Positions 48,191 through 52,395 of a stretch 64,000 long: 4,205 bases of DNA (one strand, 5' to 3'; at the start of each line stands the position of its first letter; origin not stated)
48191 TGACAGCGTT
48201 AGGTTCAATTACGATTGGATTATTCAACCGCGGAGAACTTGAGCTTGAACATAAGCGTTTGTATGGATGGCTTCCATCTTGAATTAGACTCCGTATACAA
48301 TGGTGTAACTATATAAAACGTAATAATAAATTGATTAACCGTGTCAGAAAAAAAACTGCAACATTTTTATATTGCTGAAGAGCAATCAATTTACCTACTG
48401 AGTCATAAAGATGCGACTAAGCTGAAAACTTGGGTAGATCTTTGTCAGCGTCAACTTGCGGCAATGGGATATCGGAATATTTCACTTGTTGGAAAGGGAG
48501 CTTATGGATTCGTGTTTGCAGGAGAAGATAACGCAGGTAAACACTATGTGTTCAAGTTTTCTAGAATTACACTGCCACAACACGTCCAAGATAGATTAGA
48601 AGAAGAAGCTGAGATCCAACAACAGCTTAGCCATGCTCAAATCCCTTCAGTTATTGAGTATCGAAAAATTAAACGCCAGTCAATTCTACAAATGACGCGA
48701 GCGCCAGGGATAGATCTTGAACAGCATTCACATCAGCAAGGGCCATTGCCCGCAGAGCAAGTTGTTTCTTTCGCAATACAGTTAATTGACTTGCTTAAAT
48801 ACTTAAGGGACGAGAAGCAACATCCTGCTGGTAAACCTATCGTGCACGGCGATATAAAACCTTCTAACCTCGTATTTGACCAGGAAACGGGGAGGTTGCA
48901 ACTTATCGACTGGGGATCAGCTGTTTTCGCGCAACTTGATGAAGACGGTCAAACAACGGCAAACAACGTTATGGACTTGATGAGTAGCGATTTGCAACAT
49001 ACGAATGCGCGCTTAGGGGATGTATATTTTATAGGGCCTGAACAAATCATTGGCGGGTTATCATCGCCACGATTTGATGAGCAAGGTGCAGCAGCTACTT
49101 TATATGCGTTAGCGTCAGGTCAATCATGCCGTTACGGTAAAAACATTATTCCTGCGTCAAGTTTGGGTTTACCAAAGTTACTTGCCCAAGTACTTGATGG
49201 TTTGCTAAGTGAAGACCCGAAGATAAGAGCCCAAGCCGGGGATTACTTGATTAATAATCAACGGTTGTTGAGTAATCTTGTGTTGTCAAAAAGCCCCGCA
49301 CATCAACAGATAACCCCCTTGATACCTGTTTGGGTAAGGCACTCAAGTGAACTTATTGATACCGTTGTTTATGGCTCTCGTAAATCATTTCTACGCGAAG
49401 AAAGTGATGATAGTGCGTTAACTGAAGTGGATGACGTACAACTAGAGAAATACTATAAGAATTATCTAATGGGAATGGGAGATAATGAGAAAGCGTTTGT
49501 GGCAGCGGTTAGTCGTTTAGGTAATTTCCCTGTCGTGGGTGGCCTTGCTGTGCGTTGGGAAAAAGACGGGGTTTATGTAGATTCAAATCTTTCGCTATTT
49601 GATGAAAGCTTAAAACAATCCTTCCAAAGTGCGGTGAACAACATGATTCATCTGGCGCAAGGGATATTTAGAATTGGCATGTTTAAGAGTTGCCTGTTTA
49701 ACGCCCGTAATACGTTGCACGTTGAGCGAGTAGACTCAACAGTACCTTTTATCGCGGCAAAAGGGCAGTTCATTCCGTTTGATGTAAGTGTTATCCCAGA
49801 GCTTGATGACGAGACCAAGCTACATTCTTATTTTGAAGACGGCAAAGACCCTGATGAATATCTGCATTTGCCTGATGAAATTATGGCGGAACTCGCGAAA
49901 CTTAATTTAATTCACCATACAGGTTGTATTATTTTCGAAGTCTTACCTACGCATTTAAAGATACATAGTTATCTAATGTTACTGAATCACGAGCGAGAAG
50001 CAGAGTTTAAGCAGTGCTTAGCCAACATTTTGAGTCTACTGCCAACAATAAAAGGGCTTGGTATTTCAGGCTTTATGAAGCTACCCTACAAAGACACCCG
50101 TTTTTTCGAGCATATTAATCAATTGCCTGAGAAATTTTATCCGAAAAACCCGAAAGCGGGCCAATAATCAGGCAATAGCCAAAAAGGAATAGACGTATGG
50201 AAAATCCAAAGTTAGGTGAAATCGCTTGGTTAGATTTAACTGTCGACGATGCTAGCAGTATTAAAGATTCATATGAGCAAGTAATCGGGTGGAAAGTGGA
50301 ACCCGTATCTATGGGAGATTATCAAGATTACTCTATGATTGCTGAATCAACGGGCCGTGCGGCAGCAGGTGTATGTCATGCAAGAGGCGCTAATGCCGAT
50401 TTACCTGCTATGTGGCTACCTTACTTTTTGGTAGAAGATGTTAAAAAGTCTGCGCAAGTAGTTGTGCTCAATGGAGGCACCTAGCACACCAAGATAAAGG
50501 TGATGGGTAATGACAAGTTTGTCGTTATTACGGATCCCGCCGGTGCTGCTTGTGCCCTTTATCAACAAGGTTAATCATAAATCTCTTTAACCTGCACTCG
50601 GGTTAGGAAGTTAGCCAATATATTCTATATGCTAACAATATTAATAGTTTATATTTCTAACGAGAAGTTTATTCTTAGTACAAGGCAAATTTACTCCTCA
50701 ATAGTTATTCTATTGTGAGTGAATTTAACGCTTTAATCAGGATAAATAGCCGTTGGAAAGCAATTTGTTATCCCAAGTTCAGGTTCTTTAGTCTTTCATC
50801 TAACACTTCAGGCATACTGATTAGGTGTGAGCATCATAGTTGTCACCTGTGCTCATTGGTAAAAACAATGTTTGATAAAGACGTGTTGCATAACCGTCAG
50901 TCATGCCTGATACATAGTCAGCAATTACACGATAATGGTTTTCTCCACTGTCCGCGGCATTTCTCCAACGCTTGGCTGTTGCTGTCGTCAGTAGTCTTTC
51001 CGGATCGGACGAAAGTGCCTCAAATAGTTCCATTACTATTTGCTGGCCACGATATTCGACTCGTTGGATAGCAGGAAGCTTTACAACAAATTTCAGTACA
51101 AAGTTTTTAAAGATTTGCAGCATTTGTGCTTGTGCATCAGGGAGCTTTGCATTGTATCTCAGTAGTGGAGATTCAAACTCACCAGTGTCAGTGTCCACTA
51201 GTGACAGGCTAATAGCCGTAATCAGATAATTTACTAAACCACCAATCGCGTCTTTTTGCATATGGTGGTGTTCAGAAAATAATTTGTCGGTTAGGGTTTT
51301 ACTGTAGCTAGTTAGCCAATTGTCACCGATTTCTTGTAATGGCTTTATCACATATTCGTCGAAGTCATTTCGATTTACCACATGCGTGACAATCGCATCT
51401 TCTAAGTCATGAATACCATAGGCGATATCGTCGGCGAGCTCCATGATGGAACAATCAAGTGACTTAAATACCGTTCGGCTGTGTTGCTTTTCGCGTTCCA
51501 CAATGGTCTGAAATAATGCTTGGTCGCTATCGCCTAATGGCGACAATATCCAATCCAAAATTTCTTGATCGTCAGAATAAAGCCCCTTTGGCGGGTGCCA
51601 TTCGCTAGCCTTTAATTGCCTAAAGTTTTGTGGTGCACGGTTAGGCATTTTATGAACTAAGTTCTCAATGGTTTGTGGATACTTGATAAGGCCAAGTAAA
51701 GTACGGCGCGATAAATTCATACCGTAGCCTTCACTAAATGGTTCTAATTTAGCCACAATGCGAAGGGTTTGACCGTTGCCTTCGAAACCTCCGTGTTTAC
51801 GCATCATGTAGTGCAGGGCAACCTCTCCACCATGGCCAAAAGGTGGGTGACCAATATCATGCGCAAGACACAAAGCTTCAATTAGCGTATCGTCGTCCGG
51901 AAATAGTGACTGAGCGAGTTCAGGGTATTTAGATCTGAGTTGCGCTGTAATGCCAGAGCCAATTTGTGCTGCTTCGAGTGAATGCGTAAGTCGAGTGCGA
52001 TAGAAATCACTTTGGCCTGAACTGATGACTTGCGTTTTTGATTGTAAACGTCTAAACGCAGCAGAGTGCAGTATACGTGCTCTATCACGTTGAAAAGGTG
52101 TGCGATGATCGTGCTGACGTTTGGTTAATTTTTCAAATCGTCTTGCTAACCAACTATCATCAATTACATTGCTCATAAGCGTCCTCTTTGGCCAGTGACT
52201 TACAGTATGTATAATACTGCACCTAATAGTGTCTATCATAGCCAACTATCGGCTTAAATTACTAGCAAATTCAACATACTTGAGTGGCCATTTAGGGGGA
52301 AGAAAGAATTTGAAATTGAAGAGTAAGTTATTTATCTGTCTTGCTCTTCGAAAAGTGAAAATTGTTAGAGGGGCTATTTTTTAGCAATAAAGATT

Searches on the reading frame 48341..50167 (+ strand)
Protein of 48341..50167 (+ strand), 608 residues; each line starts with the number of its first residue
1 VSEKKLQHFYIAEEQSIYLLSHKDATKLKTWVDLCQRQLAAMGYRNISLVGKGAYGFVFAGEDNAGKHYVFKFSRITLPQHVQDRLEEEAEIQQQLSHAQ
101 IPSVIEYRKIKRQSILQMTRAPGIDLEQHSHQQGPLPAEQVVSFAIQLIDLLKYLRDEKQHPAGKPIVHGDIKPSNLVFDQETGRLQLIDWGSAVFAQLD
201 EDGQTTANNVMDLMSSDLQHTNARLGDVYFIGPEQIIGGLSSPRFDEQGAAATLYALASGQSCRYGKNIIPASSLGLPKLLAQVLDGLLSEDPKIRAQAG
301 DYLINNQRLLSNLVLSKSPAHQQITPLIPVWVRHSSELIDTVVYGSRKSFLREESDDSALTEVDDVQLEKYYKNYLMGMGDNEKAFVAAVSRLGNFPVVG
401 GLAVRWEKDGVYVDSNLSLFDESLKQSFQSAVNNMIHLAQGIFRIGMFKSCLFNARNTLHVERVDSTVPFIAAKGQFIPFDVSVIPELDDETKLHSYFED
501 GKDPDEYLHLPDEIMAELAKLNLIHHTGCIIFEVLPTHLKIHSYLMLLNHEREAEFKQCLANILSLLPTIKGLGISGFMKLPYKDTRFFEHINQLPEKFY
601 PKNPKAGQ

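Call 84: search_protein_families(library=pfam, proteins=[window:48341-50167:+], max_evalue=0.00001)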
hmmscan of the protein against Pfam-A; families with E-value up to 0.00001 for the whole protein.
window:48341-50167:+ (608 aa): 3 families
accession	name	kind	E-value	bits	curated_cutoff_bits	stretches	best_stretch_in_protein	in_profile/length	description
PF00069.31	Pkinase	-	4.7e-21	75.8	31.7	1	44-263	1-196/263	Protein kinase domain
PF01636.29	APH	-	1.8e-10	41.5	23.2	0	165-202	168-205/239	Phosphotransferase enzyme family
PF07714.23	PK_Tyr_Ser-Thr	-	6e-06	26.2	23.1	0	49-195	6-150/258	Protein tyrosine and serine/threonine kinase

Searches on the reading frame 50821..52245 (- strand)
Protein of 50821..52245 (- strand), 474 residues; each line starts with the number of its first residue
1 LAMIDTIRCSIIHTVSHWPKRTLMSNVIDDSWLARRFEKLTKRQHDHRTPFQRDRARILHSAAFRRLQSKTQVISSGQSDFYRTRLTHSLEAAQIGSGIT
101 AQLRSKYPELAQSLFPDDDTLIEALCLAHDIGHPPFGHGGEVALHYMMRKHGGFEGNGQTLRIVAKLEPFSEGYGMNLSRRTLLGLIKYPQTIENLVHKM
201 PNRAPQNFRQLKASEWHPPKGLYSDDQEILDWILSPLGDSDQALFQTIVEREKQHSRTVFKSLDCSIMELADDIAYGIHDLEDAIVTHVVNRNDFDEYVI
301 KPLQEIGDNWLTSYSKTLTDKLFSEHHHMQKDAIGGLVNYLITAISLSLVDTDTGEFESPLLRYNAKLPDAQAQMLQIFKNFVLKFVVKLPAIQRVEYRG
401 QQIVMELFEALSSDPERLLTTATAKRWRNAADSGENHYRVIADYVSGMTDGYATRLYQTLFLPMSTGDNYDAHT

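Call 84: search_protein_families(library=pfam, proteins=[window:50821-52245:-], max_evalue=0.00001)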
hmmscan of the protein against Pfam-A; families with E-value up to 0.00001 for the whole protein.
window:50821-52245:- (474 aa): 2 families
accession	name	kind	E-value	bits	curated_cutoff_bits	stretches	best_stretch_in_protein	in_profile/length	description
PF13286.11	HD_assoc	-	1.4e-22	80.4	22.2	1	368-458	3-90/91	Phosphohydrolase-associated domain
PF01966.28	HD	-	1.7e-08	35.2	22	1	85-201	1-86/116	HD domain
